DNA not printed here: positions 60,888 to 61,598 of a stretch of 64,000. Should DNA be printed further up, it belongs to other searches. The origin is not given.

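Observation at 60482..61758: XRE regulator divergent from a membrane-anchored protein + zinc-ribbon tail-anchored protein pair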

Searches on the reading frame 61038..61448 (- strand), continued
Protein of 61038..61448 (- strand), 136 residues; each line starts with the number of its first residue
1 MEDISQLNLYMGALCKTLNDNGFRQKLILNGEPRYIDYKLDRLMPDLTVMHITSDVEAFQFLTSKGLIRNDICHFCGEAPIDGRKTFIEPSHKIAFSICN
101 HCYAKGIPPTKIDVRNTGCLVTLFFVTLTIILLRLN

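Call 64: find_encoding_contigs(protein=P0093, flank=6000, max_places=2)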
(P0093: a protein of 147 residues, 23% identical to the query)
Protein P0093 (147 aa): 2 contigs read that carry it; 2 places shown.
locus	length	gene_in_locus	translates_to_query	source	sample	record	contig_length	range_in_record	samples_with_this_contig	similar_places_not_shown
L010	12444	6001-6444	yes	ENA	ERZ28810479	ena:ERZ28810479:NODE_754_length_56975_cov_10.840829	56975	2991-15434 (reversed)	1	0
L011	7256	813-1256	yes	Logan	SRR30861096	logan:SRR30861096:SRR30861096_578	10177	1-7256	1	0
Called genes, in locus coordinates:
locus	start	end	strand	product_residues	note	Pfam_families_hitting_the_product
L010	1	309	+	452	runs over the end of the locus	PF02646:RmuC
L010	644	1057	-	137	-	PF01981:PTH2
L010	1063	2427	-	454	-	PF00152:tRNA-synt_2 (faint), PF13393:tRNA-synt_His, PF03129:HGTP_anticodon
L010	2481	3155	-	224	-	PF04298:Zn_peptidase_2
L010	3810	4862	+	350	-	PF13102:Phage_int_SAM_5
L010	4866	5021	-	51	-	-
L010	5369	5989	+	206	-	-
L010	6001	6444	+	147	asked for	-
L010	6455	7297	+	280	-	-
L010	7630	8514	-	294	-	PF02518:HATPase_c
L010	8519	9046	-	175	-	PF00072:Response_reg, PF02954:HTH_8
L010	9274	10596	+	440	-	PF02321:OEP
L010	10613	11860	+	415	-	PF25917:BSH_RND (faint), PF25984:BSH_YknX (weak), PF25967:RND-MFP_C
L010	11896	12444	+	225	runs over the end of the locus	PF02463:SMC_N (weak), PF00005:ABC_tran, PF13401:AAA_22 (faint), PF13304:AAA_21 (faint)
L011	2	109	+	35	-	?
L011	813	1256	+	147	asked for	-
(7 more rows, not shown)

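Call 66: find_encoding_contigs(protein=P0005, flank=6000, max_places=2)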
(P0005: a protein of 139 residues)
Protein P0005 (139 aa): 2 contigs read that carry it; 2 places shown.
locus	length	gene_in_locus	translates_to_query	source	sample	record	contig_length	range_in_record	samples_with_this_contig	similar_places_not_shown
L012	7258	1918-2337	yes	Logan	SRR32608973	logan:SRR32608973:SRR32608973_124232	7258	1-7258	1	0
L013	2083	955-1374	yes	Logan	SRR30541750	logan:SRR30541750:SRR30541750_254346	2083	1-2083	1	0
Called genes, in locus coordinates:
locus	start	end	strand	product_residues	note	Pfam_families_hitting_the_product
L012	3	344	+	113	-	?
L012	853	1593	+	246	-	-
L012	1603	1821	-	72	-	PF13560:HTH_31, PF12844:HTH_19 (weak), PF01381:HTH_3, PF13443:HTH_26 (weak)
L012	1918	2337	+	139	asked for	-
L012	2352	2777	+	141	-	-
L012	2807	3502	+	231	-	-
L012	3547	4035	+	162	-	-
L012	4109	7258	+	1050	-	?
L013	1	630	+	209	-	?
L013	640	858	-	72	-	PF13560:HTH_31, PF12844:HTH_19 (weak), PF01381:HTH_3, PF13443:HTH_26 (weak)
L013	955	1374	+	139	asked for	-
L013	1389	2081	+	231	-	?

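Call 67: find_encoding_contigs(protein=P0006, flank=6000, max_places=2)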
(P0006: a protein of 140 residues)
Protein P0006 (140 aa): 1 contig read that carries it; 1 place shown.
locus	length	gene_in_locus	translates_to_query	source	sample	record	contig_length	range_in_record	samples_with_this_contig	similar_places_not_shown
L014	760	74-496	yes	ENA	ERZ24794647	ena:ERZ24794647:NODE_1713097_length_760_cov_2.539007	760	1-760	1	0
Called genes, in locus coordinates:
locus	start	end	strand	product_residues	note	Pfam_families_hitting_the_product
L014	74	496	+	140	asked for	-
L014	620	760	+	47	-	?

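Call 71: search_protein_families(library=pfam, proteins=[L012:2352-2774:+, L012:2807-3499:+, L012:3547-4032:+, L012:4109-7258:+, L012:853-1590:+, L006:6824-7261:+, L006:7750-8310:+, L008:5336-5986:+, L010:6455-7294:+, L005:1999-2451:+], max_evalue=0.01)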
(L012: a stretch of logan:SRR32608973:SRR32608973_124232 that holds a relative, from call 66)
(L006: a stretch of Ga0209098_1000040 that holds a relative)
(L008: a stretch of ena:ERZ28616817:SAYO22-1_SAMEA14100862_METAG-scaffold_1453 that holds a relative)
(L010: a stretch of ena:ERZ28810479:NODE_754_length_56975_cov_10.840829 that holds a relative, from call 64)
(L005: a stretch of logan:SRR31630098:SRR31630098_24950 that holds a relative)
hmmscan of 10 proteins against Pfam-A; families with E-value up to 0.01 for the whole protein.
L012:2352-2774:+ (141 aa): 0 families

L012:2807-3499:+ (231 aa): 0 families

L012:3547-4032:+ (162 aa): 0 families

L012:4109-7258:+ (1050 aa): 3 families
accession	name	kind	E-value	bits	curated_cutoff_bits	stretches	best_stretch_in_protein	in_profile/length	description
PF00270.35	DEAD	-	1.6e-19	70.7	26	1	298-471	2-165/167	DEAD/DEAH box helicase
PF00271.37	Helicase_C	-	1.6e-13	51.3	23.5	1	625-684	51-110/110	Helicase conserved C-terminal domain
PF04851.21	ResIII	-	1.1e-05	25.9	22.5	1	296-465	4-162/164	Type III restriction enzyme, res subunit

L012:853-1590:+ (246 aa): 0 families

L006:6824-7261:+ (146 aa): 0 families

L006:7750-8310:+ (187 aa): 0 families

L008:5336-5986:+ (217 aa): 0 families

L010:6455-7294:+ (280 aa): 0 families

L005:1999-2451:+ (151 aa): 0 families

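Call 72: find_encoding_contigs(protein=P0008, flank=6000, max_places=2)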
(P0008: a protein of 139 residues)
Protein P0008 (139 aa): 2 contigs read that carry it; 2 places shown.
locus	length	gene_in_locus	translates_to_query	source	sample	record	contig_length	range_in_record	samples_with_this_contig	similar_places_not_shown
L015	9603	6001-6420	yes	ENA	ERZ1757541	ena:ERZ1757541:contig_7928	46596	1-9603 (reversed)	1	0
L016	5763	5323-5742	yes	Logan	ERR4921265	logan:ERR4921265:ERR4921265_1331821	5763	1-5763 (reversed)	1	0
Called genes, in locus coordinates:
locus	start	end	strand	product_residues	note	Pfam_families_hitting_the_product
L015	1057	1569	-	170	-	-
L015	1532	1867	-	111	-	-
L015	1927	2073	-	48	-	-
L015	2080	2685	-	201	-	PF14237:GYF_2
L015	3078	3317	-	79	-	-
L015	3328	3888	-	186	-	-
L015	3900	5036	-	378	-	PF13371:TPR_9 (faint), PF21033:RMD1-3 (faint), PF14559:TPR_19 (faint), PF13431:TPR_17 (faint), PF23914:TPR_CcmH_CycH (faint), PF00515:TPR_1 (weak), PF07719:TPR_2 (weak), PF12895:ANAPC3 (weak), +7 more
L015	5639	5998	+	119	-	-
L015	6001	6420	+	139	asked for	-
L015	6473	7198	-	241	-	-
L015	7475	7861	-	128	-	-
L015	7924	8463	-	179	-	-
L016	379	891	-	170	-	-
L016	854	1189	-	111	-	-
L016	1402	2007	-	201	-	PF14237:GYF_2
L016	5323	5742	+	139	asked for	-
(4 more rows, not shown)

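Call 73: find_encoding_contigs(protein=P0012, flank=6000, max_places=2)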
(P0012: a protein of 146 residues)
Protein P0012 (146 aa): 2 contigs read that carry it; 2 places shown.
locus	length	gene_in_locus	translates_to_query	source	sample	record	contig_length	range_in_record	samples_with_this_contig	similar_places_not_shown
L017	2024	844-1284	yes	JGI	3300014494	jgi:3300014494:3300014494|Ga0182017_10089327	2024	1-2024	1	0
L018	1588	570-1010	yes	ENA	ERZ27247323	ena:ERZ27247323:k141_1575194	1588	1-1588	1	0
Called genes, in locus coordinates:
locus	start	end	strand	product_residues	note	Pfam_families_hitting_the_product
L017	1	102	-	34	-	?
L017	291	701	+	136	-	-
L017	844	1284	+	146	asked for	-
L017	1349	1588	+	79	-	-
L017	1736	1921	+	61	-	-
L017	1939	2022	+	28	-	?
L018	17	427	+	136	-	-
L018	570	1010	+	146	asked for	-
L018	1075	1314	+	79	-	-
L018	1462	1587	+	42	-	?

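Call 74: find_encoding_contigs(protein=P0013, flank=6000, max_places=2)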
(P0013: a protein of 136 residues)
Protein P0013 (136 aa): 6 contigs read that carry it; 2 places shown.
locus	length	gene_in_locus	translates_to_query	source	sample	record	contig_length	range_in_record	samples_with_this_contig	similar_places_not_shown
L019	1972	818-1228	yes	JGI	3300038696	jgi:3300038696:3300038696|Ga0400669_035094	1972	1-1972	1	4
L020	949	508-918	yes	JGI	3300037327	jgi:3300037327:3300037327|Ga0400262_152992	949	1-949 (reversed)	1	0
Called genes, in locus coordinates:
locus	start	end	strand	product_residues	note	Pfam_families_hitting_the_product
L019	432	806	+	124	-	-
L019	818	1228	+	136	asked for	-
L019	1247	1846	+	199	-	-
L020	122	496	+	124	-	-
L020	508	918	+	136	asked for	-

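Call 76: search_protein_families(library=padloc, proteins=[L012:4109-7258:+, L019:1247-1843:+, L012:2807-3499:+, L012:3547-4032:+, L012:2352-2774:+, L015:5639-5995:+, L008:5336-5986:+, L010:6455-7294:+, L006:6824-7261:+, L006:7750-8310:+], max_evalue=0.01)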
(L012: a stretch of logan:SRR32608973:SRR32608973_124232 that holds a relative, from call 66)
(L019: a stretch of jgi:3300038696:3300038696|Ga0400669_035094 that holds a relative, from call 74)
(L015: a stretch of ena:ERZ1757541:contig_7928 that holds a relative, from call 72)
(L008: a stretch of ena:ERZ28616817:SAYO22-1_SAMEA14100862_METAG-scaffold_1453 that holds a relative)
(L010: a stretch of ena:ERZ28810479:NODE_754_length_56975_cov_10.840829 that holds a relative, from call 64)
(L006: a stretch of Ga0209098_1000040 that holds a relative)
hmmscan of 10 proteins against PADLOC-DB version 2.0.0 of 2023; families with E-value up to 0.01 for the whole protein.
L012:4109-7258:+ (1050 aa): 25 families
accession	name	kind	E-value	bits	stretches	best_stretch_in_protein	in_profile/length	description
PDLC02864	DpdF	-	3.4e-92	308.2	2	277-505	4-218/610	DpdF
PDLC02861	DpdF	-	3.1e-82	274.8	2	275-502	8-221/611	DpdF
PDLC02870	DpdF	-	1.6e-76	255.9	2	287-486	5-193/534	DpdF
PDLC03928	PsyrT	-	6.5e-67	224.3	2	280-478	5-201/689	-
PDLC02868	DpdF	-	2e-62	209.2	2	159-500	200-538/1078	DpdF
PDLC02865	DpdF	-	1.3e-48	163.4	2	285-478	749-931/1499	DpdF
PDLC01089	C3a193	-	7.5e-44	148.4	2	255-504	213-459/983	poss. alt. Cas3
PDLC02859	DpdF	-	6.1e-43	145.1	2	289-484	94-280/545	DpdF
PDLC02872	DpdF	-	9.7e-36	121.6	2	636-700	448-512/859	DpdF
PDLC02855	DpdF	-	3.8e-34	116.1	2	627-695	413-481/825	DpdF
PDLC02857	DpdF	-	3.1e-28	96.3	2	639-694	484-539/911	DpdF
PDLC02867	DpdF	-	6.2e-24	82.3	2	633-691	418-476/855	DpdF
PDLC02863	DpdF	-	1.7e-18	64.7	1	629-697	90-158/488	DpdF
PDLC02858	DpdF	-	1.7e-16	57.9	2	295-444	151-298/504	DpdF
PDLC02860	DpdF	-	1.6e-14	51.5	1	636-696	162-220/547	DpdF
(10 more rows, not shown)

L019:1247-1843:+ (199 aa): 0 families

L012:2807-3499:+ (231 aa): 0 families

L012:3547-4032:+ (162 aa): 0 families

L012:2352-2774:+ (141 aa): 1 family
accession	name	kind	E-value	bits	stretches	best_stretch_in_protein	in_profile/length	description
PDLC04403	PDC-M08B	-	0.0064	14.9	1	15-93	12-89/101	-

L015:5639-5995:+ (119 aa): 0 families

L008:5336-5986:+ (217 aa): 0 families

L010:6455-7294:+ (280 aa): 0 families

L006:6824-7261:+ (146 aa): 0 families

L006:7750-8310:+ (187 aa): 0 families

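Call 77: search_protein_families(library=pfam, proteins=[L019:1247-1843:+, L019:432-803:+, L015:5639-5995:+, L015:6473-7195:-, L015:7475-7858:-, L015:7924-8460:-, L017:1349-1585:+, L001:5856-6581:+, L001:7290-9410:+, L001:12885-13286:+], max_evalue=0.01)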
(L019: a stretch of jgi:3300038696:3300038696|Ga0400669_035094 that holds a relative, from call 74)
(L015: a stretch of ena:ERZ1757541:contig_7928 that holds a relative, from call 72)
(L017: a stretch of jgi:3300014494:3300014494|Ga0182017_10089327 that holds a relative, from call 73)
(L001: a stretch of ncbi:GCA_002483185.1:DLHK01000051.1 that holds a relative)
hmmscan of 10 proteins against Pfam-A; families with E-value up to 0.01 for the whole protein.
L019:1247-1843:+ (199 aa): 0 families

L019:432-803:+ (124 aa): 0 families

L015:5639-5995:+ (119 aa): 0 families

L015:6473-7195:- (240 aa): 0 families

L015:7475-7858:- (127 aa): 1 family
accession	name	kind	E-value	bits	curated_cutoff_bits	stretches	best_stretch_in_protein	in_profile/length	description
PF17675.6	APG6_N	-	0.0032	18.4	45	1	6-54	51-97/132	Apg6 coiled-coil region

L015:7924-8460:- (178 aa): 0 families

L017:1349-1585:+ (79 aa): 0 families

L001:5856-6581:+ (242 aa): 0 families

L001:7290-9410:+ (707 aa): 1 family
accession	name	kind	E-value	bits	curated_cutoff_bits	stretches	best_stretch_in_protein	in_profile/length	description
PF13481.12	AAA_25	-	6.7e-06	26.3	27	1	368-532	28-191/195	AAA domain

L001:12885-13286:+ (134 aa): 0 families

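Call 78: search_solved_structures(query=A4, max_evalue=10, show_alignments=2)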
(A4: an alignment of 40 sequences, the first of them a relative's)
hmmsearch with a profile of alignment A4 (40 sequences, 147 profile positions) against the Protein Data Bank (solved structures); distinct sequences matched with E-value up to 10: 12.
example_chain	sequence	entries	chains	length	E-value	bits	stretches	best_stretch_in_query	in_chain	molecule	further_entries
8zg8_A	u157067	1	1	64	0.0048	19.9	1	76-119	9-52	E3 ubiquitin-protein ligase PRT1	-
6tda_L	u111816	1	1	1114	0.0053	19.7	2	74-111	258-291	Chromatin structure-remodeling complex protein RSC8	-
8zg9_A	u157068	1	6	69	0.0085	19.1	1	76-119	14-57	Y-degron,E3 ubiquitin-protein ligase PRT1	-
8zga_A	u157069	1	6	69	0.0085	19.1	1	76-119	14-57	F-degron,E3 ubiquitin-protein ligase PRT1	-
8zgb_A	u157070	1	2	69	0.0086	19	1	76-119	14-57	W-degron,E3 ubiquitin-protein ligase PRT1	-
8wtb_B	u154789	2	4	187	0.031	17.2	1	75-132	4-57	Protein-arginine kinase activator protein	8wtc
6k15_H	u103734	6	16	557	0.27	14.2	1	74-111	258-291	Chromatin structure-remodeling complex protein RSC8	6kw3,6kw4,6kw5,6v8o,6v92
3noh_A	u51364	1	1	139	0.28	14.1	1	7-34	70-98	putative peptide binding protein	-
23cp_N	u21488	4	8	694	0.59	13.1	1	74-111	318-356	Ssr1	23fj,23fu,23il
8q5b_A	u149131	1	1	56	1.5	11.8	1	75-111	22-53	Small CPxCG-related zinc finger protein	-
5egb_A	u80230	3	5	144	3.8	10.4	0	75-114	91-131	Histone-lysine N-methyltransferase PRDM9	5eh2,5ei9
6wlb_A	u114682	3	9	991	8.6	9.3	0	75-113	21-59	Cellulose synthase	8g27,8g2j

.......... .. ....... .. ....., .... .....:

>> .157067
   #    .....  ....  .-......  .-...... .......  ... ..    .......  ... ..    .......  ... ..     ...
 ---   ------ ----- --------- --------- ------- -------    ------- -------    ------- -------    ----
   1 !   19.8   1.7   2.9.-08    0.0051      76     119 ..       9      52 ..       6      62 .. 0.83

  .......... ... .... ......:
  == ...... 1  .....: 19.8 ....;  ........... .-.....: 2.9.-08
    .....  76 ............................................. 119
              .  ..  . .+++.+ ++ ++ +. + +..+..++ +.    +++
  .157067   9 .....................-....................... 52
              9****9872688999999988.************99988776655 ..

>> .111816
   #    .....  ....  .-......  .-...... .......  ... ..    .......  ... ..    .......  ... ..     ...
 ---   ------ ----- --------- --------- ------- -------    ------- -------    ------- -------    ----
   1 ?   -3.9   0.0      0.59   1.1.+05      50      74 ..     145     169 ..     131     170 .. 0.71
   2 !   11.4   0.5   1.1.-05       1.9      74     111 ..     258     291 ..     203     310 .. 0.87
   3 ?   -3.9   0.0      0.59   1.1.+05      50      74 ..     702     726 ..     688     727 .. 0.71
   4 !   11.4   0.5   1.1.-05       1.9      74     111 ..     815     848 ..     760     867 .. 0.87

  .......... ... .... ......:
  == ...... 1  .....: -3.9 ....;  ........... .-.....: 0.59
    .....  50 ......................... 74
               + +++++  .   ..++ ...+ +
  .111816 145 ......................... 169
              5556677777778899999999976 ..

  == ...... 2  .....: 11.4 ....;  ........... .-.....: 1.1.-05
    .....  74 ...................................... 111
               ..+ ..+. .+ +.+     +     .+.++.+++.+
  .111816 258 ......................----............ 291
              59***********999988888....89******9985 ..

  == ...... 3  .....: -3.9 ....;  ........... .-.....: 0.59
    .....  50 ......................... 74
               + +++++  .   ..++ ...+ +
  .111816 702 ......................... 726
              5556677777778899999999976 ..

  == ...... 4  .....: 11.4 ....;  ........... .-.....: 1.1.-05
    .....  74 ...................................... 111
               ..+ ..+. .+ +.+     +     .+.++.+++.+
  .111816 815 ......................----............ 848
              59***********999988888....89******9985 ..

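Call 82: search_dna_similar(query=window:61038-61448:-, collection=phages, mode=protein, max_evalue=0.01, max_rows=10)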
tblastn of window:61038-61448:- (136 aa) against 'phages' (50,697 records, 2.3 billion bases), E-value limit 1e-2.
No match.

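Call 85: search_dna_similar(query=window:61038-61448:-, collection=plasmids, mode=protein, max_evalue=0.01, max_rows=10)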
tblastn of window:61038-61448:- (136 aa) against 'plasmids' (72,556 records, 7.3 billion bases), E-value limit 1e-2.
No match.

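Call 90: find_related_loci(query=A5, collection=viral_contigs, flank=8000)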
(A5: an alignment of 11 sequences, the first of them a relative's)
Query A5 (136 aa) in viral_contigs; peptide patterns used: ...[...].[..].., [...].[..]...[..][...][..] (x = any residue, [..] = any of these).
105 stretches matched a pattern, but none encodes a relative of the query by tblastn (E <= 1e-3).

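Call 91: find_related_loci(query=A7, collection=viral_contigs, flank=8000)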
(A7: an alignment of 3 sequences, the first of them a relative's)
Query A7 (138 aa) in viral_contigs; peptide patterns used: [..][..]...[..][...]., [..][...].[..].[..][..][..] (x = any residue, [..] = any of these).
25 stretches matched a pattern, but none encodes a relative of the query by tblastn (E <= 1e-3).

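Call 94: find_encoding_contigs(protein=P0030, flank=6000, max_places=2)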
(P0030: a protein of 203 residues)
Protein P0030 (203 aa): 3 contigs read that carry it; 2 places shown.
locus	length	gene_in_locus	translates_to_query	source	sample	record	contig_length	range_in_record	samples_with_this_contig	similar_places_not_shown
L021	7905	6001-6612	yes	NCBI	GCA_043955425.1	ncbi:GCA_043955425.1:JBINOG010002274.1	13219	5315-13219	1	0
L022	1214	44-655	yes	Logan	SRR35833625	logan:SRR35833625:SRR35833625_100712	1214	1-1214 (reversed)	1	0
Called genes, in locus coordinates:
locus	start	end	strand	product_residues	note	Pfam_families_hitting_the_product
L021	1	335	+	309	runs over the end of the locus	-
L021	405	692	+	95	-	-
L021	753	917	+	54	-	-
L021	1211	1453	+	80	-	-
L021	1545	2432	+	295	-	PF13479:AAA_24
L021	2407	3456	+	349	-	PF12987:DUF3871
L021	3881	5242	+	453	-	-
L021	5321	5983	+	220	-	-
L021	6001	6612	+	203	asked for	-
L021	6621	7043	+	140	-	-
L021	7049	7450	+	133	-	-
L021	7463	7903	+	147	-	?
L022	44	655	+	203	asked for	-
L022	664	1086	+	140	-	-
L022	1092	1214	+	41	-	?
